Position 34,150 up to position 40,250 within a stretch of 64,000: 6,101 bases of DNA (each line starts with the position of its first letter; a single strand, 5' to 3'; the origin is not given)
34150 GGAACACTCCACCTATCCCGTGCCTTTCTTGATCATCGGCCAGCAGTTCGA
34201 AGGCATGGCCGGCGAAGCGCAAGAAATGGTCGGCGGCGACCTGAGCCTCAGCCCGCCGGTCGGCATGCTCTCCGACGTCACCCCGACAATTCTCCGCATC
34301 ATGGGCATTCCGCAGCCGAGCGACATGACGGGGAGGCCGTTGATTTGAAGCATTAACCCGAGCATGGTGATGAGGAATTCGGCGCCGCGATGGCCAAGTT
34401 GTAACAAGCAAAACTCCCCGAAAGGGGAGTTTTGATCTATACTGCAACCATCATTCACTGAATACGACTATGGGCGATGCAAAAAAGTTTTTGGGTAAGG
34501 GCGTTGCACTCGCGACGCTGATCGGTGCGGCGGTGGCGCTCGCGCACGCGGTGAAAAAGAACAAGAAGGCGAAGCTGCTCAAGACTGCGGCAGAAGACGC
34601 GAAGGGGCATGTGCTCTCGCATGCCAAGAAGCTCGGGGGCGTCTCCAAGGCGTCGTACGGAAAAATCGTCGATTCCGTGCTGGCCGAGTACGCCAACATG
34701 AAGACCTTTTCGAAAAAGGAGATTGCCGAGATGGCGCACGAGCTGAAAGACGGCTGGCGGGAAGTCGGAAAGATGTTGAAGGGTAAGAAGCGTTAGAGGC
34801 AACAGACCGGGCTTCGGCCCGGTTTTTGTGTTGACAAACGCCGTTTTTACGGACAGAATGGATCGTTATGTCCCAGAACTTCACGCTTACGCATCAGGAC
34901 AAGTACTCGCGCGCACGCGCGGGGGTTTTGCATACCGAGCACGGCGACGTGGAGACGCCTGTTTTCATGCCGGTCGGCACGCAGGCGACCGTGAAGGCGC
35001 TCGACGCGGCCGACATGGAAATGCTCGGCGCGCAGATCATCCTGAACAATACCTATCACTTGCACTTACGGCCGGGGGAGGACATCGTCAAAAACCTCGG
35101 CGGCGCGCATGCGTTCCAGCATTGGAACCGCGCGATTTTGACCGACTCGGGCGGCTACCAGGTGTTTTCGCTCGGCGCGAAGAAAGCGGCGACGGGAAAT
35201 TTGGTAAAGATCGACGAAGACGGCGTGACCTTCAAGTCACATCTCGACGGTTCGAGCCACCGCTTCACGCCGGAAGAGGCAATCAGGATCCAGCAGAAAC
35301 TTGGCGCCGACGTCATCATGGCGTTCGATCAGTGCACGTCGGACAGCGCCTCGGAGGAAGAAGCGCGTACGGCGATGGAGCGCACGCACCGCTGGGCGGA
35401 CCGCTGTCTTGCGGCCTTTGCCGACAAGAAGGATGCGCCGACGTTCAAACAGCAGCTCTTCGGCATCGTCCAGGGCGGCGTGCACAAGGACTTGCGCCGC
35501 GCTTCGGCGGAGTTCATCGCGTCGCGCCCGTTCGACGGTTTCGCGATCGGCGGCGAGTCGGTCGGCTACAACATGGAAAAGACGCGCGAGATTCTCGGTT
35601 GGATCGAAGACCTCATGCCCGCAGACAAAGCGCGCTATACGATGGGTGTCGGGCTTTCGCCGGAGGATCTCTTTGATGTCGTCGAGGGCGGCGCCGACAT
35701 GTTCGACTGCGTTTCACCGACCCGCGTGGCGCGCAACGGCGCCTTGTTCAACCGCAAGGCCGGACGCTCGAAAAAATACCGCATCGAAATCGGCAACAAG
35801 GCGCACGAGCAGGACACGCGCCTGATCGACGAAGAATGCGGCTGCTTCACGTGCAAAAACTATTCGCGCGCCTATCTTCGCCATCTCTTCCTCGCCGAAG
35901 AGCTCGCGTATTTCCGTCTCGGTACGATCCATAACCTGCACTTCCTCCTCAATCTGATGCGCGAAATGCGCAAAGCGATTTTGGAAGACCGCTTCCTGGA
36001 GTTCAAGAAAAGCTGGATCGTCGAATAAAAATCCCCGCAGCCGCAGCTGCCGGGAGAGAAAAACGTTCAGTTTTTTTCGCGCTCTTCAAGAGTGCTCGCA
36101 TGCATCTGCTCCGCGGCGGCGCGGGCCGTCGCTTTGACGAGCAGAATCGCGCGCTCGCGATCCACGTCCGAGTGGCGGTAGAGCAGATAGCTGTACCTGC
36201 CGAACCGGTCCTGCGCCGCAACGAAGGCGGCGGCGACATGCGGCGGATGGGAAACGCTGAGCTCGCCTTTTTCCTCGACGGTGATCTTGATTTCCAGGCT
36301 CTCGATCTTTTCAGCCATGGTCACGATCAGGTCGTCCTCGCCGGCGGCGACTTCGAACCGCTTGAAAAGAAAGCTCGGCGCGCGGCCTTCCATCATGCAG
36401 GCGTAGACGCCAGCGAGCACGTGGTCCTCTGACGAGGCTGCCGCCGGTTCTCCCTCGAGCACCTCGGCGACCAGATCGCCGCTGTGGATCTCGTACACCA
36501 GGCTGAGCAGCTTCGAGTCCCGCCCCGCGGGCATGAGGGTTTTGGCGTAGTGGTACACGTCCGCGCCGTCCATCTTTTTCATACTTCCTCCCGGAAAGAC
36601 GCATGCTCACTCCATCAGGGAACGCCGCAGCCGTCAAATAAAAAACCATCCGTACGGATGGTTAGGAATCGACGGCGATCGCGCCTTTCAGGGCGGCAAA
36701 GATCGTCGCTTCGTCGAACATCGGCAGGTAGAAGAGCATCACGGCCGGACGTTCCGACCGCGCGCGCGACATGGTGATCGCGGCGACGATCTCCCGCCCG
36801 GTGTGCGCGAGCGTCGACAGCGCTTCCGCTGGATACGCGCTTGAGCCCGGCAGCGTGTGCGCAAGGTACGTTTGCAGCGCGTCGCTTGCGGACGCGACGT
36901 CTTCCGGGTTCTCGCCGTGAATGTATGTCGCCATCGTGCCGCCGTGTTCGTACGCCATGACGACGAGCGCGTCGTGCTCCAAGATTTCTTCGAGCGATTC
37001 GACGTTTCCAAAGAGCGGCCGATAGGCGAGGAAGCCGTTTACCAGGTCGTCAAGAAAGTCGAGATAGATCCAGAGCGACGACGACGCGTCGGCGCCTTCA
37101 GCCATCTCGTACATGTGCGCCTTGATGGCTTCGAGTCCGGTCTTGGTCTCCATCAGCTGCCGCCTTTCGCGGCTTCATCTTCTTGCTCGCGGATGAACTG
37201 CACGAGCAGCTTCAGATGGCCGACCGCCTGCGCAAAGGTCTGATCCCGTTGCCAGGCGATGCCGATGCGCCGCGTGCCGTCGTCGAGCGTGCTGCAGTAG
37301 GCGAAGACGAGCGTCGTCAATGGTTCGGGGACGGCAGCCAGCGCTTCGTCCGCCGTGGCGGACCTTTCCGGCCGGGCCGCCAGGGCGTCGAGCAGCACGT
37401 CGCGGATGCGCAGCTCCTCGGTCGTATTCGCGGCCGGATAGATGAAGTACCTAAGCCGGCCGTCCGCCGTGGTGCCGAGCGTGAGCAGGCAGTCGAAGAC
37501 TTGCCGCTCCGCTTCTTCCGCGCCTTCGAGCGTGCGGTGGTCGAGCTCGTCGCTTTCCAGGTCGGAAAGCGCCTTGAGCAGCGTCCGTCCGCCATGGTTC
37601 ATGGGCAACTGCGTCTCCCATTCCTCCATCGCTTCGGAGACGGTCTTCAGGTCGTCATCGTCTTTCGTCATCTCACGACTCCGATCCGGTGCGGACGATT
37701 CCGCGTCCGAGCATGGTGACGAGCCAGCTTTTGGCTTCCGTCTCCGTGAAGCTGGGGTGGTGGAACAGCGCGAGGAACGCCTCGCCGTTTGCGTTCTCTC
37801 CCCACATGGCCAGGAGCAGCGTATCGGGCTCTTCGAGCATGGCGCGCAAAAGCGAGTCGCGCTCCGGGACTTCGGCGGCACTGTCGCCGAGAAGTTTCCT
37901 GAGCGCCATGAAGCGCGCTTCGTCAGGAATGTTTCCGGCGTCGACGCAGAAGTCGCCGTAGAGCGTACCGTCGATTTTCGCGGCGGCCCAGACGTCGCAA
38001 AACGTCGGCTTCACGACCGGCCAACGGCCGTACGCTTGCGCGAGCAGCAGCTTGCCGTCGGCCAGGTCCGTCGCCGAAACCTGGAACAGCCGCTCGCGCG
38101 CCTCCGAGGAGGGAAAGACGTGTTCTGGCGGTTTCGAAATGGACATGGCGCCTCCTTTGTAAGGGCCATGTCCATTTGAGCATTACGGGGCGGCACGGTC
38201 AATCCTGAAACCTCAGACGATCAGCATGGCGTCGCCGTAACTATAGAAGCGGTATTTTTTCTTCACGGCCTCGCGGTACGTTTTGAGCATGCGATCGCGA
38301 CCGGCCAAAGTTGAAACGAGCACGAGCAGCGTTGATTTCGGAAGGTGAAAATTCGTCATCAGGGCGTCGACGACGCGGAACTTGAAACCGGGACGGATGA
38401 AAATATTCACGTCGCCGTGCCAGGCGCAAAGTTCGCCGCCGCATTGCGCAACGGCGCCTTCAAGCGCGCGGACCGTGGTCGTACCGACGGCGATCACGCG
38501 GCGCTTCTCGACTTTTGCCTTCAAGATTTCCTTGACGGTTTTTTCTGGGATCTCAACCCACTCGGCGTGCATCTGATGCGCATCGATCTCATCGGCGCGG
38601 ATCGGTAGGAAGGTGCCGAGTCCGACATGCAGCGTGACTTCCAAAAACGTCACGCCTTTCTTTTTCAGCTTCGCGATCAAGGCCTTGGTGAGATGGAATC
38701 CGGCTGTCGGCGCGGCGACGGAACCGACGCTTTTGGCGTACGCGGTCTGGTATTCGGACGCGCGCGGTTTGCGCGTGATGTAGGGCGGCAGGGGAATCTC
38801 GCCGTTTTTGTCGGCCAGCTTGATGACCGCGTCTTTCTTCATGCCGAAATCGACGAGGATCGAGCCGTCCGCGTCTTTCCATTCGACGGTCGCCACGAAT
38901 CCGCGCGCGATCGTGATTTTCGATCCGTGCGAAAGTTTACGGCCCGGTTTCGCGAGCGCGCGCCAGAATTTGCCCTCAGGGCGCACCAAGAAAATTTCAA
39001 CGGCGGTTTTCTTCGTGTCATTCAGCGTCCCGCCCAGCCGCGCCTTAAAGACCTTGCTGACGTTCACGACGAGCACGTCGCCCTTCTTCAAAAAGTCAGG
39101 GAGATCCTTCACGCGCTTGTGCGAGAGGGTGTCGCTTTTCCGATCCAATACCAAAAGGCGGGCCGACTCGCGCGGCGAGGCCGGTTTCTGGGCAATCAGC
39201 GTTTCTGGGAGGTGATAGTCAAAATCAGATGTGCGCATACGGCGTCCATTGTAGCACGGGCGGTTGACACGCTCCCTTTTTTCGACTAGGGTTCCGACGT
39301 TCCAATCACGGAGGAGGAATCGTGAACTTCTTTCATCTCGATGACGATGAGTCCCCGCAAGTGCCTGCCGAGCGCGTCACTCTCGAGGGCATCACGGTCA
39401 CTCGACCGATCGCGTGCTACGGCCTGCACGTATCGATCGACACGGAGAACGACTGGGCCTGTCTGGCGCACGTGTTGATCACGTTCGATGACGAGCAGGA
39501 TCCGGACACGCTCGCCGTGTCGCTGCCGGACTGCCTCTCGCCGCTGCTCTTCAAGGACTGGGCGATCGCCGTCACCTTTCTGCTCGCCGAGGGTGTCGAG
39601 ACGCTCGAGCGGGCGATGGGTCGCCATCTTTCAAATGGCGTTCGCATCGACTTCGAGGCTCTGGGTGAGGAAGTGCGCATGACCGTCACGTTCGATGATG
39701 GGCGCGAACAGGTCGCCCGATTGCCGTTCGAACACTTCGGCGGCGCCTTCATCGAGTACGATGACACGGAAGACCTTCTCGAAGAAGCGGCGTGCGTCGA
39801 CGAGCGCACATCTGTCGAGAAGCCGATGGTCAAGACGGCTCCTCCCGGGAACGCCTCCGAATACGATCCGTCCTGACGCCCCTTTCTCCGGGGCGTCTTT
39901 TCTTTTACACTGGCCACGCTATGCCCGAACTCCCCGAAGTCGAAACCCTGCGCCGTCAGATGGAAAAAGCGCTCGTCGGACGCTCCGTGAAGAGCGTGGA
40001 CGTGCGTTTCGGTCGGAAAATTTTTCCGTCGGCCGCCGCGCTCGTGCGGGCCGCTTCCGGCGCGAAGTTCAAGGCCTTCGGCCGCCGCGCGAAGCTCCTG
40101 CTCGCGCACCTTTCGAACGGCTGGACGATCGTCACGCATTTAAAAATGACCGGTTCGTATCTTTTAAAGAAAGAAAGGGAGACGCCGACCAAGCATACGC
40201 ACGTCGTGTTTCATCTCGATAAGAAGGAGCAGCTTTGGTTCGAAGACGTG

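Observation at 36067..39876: tgt and queA split by a cassette of small, unrelated, acidic hypothetical proteins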

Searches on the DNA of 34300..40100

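Call 65: search_rna_families(source=window, start=34300, end=40100, threshold=evalue, max_evalue=1)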
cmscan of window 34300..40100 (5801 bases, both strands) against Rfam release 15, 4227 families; matches with E-value up to 1: 0.
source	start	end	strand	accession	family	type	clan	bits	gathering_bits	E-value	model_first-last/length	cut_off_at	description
